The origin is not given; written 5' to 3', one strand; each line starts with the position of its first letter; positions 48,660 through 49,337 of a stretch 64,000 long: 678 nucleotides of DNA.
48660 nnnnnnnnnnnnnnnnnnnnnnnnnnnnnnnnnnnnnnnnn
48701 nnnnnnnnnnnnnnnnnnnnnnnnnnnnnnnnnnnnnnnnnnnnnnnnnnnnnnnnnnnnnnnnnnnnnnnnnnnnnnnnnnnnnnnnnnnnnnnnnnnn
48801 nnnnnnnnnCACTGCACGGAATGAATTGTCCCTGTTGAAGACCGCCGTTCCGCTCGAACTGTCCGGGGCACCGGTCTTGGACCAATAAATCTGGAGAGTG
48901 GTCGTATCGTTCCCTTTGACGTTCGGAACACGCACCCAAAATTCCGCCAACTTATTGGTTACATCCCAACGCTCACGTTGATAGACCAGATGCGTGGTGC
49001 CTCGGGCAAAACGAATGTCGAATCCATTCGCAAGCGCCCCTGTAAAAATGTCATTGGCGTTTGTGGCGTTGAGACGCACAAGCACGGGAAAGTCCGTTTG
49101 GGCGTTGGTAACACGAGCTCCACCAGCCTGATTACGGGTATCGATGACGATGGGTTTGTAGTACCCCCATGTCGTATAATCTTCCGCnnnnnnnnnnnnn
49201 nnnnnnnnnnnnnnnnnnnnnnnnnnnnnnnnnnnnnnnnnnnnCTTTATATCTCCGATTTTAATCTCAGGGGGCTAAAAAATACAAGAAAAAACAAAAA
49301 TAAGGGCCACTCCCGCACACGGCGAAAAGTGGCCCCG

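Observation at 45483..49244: Tandem DUF2341-LamG paralogs without the usual MotA/TolQ/ExbB partner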

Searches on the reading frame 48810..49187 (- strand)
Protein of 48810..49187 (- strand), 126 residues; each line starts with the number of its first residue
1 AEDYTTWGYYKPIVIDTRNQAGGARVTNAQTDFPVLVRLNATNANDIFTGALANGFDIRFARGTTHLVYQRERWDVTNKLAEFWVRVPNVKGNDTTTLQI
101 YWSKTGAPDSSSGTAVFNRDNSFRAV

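Call 65: predict_structure(alignment_id=A3)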
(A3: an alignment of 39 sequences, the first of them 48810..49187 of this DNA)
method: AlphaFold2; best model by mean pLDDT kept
length: 126 residues; sequences in the alignment: 39
mean_pLDDT: 95.5   pTM: 0.87
mean pLDDT of the five models: 95.5, 95.1, 95.0, 94.7, 94.5
residues with pLDDT >= 90: 117; 70-90: 9; 50-70: 0; < 50: 0
segments of 3 or more residues with pLDDT < 50: none
pLDDT, mean of each block of 10 residues (from residue 1): 94 97 94 96 98 98 96 98 97 97 97 94 80
secondary structure, 60 per line:
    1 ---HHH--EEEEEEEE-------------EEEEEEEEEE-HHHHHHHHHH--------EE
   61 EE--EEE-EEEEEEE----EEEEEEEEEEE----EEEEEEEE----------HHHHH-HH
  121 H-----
elements in order: E9-16 E30-39 H41-50 E59-62 E65-67 E69-75 E80-90 E95-102 H113-117
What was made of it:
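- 48825..49184 (-): DUF2341 beta-sandwich domain of the long paralog (aa 21-140). AF2 model of aa 20-145 has pLDDT 95.5 and shows a 7-8-strand sandwich with one helix (call 65).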

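Call 72: fold_search(model_id=the predicted structure, library=pdb)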
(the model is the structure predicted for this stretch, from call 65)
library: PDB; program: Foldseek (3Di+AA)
matches with E <= 10: 630; with E <= 0.001: 0
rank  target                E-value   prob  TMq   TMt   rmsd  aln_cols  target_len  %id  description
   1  9s4f_D                1.4e-01  0.23  0.29  0.24  14.1       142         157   11  Human carboxyhemoglobin bound to Staphylococcus aureus IsdH-N2N3 - 2IsdH:Hbdim complex - 3DVA component 4 right tail (released 2025-11-12)
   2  3qzl                  1.6e-01  0.35  0.30  0.31  14.3       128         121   12  Staphylococcus aureus IsdA NEAT domain K75A variant in complex with heme (released 2011-08-31)
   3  7pcq_E                1.6e-01  0.30  0.31  0.13  13.0       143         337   10  Human carboxyhemoglobin bound to Staphylococcus aureus hemophore IsdB - 1:1 complex (released 2022-04-13)
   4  5vmm_E                1.6e-01  0.25  0.29  0.13  13.8       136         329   12  Staphylococcus aureus IsdB bound to human hemoglobin (released 2017-11-15)
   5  9s3p_G                1.7e-01  0.15  0.25  0.11  18.0       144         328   10  Human carboxyhemoglobin bound to Staphylococcus aureus IsdH-N2N3 - 3IsdH(alpha2beta):Hbtet complex (released 2025-11-12)
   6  6tb2_D                1.7e-01  0.25  0.29  0.13  13.4       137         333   12  Structure of human haptoglobin-hemoglobin bound to S. aureus IsdH (released 2019-12-18)
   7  7pcf_E                2.2e-01  0.13  0.25  0.11  17.1       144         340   10  Human methemoglobin bound to Staphylococcus aureus hemophore IsdB (released 2022-04-13)
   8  2itf_D                2.5e-01  0.30  0.30  0.31  13.9       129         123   11  Crystal structure IsdA NEAT domain from Staphylococcus aureus with heme bound (released 2006-12-26)
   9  9s4f_C                2.5e-01  0.18  0.29  0.21  13.1       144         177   14  Human carboxyhemoglobin bound to Staphylococcus aureus IsdH-N2N3 - 2IsdH:Hbdim complex - 3DVA component 4 right tail (released 2025-11-12)
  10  3vmo_A                2.6e-01  0.38  0.32  0.09   5.6        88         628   12  Crystal structure of dextranase from Streptococcus mutans in complex with isomaltotriose (released 2012-02-15)
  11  9s3p_F                2.6e-01  0.28  0.30  0.14  13.2       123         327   12  Human carboxyhemoglobin bound to Staphylococcus aureus IsdH-N2N3 - 3IsdH(alpha2beta):Hbtet complex (released 2025-11-12)
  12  5l7u_B                3.0e-01  0.06  0.20  0.07  15.8       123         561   10  Crystal structure of BvGH123 with bound GalNAc (released 2017-03-22)
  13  3qzo_D                3.1e-01  0.30  0.33  0.33  13.5       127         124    9  Staphylococcus aureus IsdA NEAT domain in complex with heme, reduced crystal (released 2011-08-31)
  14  3s48_B                3.1e-01  0.18  0.30  0.27  15.2       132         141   11  Human Alpha-Haemoglobin Complexed with the First NEAT Domain of IsdH from Staphylococcus aureus (released 2012-05-23)
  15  9s4j_C                3.1e-01  0.16  0.22  0.15  11.7        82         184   15  Human carboxyhemoglobin bound to Staphylococcus aureus IsdH-N2N3 - 2IsdH:Hbdim complex - 3DVA component 0 right tail (released 2025-11-12)
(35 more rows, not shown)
